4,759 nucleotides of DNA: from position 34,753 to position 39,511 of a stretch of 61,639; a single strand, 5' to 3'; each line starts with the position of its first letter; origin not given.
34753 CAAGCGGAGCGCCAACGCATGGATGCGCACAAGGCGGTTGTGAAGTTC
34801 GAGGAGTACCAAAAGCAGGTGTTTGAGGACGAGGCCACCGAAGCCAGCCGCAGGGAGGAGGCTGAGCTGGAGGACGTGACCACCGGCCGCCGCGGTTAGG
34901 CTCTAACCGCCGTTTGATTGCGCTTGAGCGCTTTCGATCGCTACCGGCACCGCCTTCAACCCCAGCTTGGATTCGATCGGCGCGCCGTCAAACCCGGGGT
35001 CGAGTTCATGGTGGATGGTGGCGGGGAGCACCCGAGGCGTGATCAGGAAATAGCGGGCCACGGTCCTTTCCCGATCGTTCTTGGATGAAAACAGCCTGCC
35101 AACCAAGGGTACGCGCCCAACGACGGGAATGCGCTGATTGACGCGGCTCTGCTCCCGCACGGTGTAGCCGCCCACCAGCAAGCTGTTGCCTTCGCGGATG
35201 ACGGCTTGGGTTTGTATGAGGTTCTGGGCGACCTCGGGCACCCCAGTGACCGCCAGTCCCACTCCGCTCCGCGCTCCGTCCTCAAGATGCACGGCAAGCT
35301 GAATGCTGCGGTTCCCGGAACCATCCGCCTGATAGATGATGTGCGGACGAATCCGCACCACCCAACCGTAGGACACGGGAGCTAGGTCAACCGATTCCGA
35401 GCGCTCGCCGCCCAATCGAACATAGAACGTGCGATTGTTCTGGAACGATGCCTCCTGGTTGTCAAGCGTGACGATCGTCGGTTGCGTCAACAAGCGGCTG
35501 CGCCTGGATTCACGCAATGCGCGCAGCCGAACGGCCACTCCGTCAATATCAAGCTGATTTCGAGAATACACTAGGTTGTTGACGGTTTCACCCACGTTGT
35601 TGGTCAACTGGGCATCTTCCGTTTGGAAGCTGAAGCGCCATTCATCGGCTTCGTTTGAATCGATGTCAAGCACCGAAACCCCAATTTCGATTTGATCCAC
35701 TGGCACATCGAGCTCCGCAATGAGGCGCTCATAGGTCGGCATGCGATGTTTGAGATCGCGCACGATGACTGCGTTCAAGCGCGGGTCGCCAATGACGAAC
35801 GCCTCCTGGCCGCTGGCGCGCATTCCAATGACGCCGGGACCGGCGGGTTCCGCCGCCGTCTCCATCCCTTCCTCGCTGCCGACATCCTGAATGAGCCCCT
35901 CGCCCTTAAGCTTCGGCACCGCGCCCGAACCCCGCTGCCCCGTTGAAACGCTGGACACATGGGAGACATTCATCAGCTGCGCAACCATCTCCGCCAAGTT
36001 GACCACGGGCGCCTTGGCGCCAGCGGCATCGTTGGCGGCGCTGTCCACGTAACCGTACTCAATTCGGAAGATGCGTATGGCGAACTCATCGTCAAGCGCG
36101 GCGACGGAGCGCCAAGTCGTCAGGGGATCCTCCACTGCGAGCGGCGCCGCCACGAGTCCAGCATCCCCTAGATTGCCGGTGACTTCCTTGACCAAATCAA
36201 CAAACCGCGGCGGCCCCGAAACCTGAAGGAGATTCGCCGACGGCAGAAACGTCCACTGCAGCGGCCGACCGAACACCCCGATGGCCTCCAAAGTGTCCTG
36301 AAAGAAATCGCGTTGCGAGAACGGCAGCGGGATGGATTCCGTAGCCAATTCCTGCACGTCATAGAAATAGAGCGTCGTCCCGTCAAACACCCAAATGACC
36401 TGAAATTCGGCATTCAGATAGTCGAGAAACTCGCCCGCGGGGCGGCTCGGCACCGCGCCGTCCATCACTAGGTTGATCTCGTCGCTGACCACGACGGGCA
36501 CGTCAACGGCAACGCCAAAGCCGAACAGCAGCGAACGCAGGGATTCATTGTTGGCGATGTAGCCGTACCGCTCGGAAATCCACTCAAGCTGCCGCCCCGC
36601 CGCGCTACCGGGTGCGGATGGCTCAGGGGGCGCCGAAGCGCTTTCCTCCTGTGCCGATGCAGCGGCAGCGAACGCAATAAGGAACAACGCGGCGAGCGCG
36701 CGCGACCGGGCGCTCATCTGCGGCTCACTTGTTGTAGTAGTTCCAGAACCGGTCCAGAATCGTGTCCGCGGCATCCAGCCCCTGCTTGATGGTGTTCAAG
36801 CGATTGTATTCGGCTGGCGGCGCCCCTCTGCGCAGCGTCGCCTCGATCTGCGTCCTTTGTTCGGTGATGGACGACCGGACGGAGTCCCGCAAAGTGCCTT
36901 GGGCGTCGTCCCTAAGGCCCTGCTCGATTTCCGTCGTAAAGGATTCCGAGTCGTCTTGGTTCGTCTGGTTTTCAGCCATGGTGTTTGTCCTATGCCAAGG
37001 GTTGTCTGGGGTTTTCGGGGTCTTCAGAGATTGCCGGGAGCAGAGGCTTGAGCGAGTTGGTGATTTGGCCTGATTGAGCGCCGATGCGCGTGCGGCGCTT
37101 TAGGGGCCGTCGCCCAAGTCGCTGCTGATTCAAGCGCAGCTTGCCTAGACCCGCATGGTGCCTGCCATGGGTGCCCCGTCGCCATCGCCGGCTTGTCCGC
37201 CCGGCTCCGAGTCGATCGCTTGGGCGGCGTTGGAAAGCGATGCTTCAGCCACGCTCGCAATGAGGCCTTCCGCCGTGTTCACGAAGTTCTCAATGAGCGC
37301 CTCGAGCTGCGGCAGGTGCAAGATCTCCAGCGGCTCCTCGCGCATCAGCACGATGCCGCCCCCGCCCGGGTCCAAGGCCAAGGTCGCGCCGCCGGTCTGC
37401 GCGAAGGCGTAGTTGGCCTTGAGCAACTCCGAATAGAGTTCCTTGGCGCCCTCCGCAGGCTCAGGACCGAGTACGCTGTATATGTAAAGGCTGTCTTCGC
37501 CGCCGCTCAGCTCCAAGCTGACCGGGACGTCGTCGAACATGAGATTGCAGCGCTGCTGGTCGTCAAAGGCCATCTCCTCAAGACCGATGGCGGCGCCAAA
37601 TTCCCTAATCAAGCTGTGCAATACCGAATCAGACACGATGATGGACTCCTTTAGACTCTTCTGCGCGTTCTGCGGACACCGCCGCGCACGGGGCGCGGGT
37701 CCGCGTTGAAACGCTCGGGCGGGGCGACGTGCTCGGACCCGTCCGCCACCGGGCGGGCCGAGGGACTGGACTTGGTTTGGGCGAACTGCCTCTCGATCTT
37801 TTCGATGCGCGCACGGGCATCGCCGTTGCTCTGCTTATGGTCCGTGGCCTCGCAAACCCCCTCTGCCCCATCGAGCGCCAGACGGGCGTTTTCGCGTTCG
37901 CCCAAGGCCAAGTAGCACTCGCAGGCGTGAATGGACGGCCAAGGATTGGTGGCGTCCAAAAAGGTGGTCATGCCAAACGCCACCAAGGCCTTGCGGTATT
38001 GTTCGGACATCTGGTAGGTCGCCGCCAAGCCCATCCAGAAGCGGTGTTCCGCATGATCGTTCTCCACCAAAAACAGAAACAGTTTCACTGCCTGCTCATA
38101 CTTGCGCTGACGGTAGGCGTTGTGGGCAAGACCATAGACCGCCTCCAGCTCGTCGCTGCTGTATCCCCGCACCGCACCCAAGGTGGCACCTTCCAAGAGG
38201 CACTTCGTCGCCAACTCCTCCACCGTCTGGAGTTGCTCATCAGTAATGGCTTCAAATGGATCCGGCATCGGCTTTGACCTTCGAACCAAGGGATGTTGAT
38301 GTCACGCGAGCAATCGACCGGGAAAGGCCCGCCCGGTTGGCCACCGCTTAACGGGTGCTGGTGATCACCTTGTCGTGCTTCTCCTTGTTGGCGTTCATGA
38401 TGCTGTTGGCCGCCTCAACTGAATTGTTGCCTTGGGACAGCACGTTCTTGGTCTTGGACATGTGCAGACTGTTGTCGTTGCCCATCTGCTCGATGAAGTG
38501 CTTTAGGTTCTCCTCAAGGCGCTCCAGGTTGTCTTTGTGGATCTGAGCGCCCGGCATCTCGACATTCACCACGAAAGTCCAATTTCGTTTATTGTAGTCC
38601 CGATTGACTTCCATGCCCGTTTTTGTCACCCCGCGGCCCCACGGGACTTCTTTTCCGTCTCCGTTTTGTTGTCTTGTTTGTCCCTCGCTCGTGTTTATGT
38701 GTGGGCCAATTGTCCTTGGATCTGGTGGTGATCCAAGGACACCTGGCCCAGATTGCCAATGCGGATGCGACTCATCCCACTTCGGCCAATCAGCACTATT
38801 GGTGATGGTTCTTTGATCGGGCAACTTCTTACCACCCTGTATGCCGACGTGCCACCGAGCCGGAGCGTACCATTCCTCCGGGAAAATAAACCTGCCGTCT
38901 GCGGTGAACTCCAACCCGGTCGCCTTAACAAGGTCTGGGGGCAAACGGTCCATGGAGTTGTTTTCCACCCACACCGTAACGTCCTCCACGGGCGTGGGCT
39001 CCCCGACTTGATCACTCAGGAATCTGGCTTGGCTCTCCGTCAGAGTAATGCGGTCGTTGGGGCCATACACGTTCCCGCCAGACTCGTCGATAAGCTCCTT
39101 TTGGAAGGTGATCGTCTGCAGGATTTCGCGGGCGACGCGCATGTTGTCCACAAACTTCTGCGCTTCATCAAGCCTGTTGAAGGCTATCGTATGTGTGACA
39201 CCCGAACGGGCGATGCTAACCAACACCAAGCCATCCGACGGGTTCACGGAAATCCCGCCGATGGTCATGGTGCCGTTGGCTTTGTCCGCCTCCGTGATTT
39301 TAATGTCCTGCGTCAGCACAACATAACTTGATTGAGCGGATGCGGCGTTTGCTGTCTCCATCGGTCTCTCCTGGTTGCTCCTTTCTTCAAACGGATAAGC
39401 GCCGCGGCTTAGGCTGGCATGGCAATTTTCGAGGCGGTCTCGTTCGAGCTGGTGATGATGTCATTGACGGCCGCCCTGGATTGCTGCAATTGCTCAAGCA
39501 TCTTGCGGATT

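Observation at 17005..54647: About 37-kb injectisome island between housekeeping blocks, mixing Ysc-type and Esc/Ssa/Bsc-type gene-order features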

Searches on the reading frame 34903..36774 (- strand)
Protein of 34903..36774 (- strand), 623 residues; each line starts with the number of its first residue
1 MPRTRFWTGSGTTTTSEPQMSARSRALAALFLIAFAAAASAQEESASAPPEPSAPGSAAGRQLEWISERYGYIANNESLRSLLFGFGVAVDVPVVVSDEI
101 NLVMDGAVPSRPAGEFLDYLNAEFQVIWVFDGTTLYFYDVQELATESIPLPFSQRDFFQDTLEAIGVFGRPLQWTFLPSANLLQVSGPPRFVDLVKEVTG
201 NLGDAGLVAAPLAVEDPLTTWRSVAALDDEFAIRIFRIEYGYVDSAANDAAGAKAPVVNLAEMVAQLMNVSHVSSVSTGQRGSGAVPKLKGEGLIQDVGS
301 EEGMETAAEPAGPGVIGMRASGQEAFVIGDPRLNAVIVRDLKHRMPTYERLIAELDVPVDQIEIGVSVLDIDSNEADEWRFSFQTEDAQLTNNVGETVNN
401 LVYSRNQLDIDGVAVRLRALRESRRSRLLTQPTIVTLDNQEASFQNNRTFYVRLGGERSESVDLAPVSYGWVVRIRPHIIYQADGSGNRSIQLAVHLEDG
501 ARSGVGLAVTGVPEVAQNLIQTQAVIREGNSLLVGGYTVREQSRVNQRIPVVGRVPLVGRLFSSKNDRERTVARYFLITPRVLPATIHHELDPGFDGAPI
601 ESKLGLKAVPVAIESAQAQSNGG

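Call 6: search_protein_families(library=pfam, proteins=[window:34903-36774:-], max_evalue=0.01)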
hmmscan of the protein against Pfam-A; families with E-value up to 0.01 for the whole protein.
window:34903-36774:- (623 aa): 3 families
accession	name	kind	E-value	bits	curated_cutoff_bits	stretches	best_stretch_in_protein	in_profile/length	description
PF00263.26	Secretin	-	6.1e-29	101.2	27.5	1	419-583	1-168/169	Bacterial type II and III secretion system protein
PF03958.22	Secretin_N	-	2.3e-12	47.4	28.2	1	320-361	28-69/69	Bacterial type II/III secretion system short domain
PF21304.2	T3S_SPI-1_N0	-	1.9e-05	25.2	27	1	72-139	1-69/69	SPI-1 type 3 secretion system secretin, N0 domain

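Call 60: search_solved_structures(query=window:34903-36774:-, max_evalue=1e-10)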
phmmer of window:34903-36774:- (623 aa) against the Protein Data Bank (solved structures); distinct sequences matched with E-value up to 1e-10: 7.
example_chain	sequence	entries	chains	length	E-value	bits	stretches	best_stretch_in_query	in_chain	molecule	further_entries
5tcq_A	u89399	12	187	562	3.6e-43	151.2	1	321-583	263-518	Protein InvG | Type 3 secretion system secretin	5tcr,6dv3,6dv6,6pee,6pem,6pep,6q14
6rwk_X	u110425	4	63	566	3.6e-36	128.1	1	324-587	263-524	Outer membrane protein MxiD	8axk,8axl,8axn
7ofh_A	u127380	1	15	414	1.3e-11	47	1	333-583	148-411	Virion export protein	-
9x0w_A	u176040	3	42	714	1.7e-11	46.6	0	415-583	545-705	Fimbrial assembly protein PilQ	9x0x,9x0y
6ve2_A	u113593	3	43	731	1.8e-11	46.6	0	415-583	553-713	Fimbrial assembly protein PilQ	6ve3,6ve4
9sh1_A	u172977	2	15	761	2.3e-11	46.2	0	416-589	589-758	Type IV pilus biogenesis and competence protein PilQ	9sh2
3jc8_Qa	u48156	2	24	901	4.6e-11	45.2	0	415-584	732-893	PilQ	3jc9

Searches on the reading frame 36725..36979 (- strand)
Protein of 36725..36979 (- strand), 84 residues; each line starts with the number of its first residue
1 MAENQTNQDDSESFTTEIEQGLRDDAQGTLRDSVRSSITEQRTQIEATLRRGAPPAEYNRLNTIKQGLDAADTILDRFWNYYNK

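Call 6: search_protein_families(library=pfam, proteins=[window:36725-36979:-], max_evalue=0.01)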
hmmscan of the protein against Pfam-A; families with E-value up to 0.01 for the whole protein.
window:36725-36979:- (84 aa): 2 families
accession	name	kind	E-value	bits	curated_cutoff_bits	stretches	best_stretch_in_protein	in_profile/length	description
PF08988.15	T3SS_needle_E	-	3.6e-05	24.3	22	1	16-80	2-65/67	Type III secretion system, cytoplasmic E component of needle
PF17376.7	DUF5398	-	7.4e-05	23.5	28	1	3-78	5-77/80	Family of unknown function (DUF5398)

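Call 68: search_protein_families(library=ncbifam, proteins=[window:36725-36979:-], max_evalue=0.01)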
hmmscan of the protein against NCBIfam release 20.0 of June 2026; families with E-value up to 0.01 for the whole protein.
window:36725-36979:- (84 aa): 1 family
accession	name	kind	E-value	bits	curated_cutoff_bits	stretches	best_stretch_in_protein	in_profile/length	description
TIGR02501.1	type_III_yscE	equivalog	1.3e-05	25.5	38.25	1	16-82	2-66/67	EscE/YscE/SsaE family type III secretion system needle protein co-chaperone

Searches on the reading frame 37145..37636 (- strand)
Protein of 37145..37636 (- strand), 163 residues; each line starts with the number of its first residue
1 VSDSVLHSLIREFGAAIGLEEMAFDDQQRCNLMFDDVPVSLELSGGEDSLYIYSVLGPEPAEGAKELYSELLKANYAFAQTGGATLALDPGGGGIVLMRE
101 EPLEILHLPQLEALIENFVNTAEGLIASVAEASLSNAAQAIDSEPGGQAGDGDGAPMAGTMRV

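Call 6: search_protein_families(library=pfam, proteins=[window:37145-37636:-], max_evalue=0.01)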
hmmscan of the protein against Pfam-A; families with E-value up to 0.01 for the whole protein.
window:37145-37636:- (163 aa): 1 family
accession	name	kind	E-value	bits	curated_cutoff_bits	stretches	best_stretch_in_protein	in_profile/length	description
PF05932.18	CesT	-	1.3e-25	90.3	22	1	9-124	2-117/119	Tir chaperone protein (CesT) family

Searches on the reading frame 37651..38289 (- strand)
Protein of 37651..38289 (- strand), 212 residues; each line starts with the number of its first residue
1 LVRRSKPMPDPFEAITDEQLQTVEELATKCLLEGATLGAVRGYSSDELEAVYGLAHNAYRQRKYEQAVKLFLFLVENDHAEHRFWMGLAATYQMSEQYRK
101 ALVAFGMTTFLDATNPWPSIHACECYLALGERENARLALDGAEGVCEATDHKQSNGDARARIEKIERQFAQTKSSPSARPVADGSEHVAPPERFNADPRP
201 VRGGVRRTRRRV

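Call 6: search_protein_families(library=pfam, proteins=[window:37651-38289:-], max_evalue=0.01)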
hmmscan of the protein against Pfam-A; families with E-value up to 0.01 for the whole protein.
window:37651-38289:- (212 aa): 7 families
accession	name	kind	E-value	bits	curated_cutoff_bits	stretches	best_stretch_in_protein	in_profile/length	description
PF07720.18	TPR_3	-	1.4e-08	35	20.7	1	84-115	3-34/34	Tetratricopeptide repeat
PF14559.12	TPR_19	-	9.1e-06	26.3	25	0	96-141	5-50/68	Tetratricopeptide repeat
PF00515.34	TPR_1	-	0.00098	19.3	27.8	0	84-105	3-24/34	Tetratricopeptide repeat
PF12895.13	ANAPC3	-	0.0014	19.4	27.2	0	76-141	19-81/82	Anaphase-promoting complex, cyclosome, subunit 3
PF13432.12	TPR_16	-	0.0018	19.2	32.7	1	52-89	1-38/65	Tetratricopeptide repeat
PF07719.23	TPR_2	-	0.0039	17.6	27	0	49-71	2-24/34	Tetratricopeptide repeat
PF22860.2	DUF7017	-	0.0055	17.1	27.5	0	59-107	12-61/141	Domain of unknown function (DUF7017)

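Call 68: search_protein_families(library=ncbifam, proteins=[window:37651-38289:-], max_evalue=0.01)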
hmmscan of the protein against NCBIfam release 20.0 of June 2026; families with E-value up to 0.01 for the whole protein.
window:37651-38289:- (212 aa): 7 families
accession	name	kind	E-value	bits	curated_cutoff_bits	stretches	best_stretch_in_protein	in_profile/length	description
TIGR02552.1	LcrH_SycD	equivalog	8.7e-35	119.4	104.8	1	33-153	3-124/136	SycD/LcrH family type III secretion system chaperone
NF011859.0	PRK15331.1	equivalog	5.4e-13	49.4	184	1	22-166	11-152/165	type III secretion system translocator chaperone SicA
NF011886.0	PRK15359.1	equivalog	2.6e-12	46.7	146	1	46-149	22-125/144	type III secretion system chaperone protein SscB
NF011890.0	PRK15363.1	equivalog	1.7e-09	37.5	163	1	46-168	33-152/157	CesD/SycD/LcrH family type III secretion system chaperone SscA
NF052415.1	T3SS_chap_SctY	equivalog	0.0016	19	70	1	48-140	6-101/106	type III secretion apparatus assembly chaperone SctY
TIGR02917.1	PEP_TPR_lipo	equivalog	0.0049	14.8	312.2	1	46-141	157-252/899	XrtA/PEP-CTERM system TPR-repeat protein PrsT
NF033920.0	C39_PA2778_fam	equivalog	0.0076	15.7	150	0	46-104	188-246/255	PA2778 family cysteine peptidase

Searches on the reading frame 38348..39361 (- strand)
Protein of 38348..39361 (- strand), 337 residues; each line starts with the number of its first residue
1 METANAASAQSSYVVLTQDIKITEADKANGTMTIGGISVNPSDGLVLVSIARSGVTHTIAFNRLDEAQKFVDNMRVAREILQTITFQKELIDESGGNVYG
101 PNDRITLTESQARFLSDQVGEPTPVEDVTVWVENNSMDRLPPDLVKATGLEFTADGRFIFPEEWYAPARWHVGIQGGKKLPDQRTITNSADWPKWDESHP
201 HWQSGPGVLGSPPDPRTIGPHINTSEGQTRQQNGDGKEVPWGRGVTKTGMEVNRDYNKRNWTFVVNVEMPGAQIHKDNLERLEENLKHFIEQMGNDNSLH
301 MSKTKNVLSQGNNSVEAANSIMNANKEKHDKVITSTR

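Call 6: search_protein_families(library=pfam, proteins=[window:38348-39361:-], max_evalue=0.01)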
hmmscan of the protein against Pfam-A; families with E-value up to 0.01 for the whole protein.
window:38348-39361:- (337 aa): 1 family
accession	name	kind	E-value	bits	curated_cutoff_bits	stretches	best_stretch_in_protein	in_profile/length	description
PF23843.2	DUF7210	-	0.0023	17.9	27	1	95-118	12-35/38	Domain of unknown function (DUF7210)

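Call 30: search_protein_families(library=ncbifam, proteins=[window:38348-39361:-], max_evalue=0.01)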
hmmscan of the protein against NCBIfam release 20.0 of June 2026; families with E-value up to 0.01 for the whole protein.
window:38348-39361:- (337 aa): 0 families

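Call 73: predict_structure(protein=window:38348-39361:-)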
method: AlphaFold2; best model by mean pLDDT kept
length: 337 residues; sequences in the alignment: 1
mean_pLDDT: 38.1   pTM: 0.30
mean pLDDT of the five models: 38.1, 36.9, 36.4, 35.4, 31.0
residues with pLDDT >= 90: 0; 70-90: 4; 50-70: 71; < 50: 262
segments of 3 or more residues with pLDDT < 50: 1-11, 18-23, 25-32, 83-106, 118-276, 289-337
pLDDT, mean of each block of 10 residues (from residue 1): 37 49 45 59 65 54 67 59 41 39 46 52 42 29 25 26 28 27 25 23 22 24 27 31 35 33 39 44 51 39 29 27 27 27
secondary structure, 60 per line:
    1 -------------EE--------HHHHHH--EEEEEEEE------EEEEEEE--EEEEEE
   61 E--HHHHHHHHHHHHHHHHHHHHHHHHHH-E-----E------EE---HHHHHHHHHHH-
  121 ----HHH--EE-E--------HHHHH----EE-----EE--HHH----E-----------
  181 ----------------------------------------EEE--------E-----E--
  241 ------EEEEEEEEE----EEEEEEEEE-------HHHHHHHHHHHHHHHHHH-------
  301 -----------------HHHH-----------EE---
elements in order: H24-29 E32-39 E46-52 E55-61 H64-89 H109-119 H142-146 E221-223 E247-255 E260-268 H276-293 H318-321
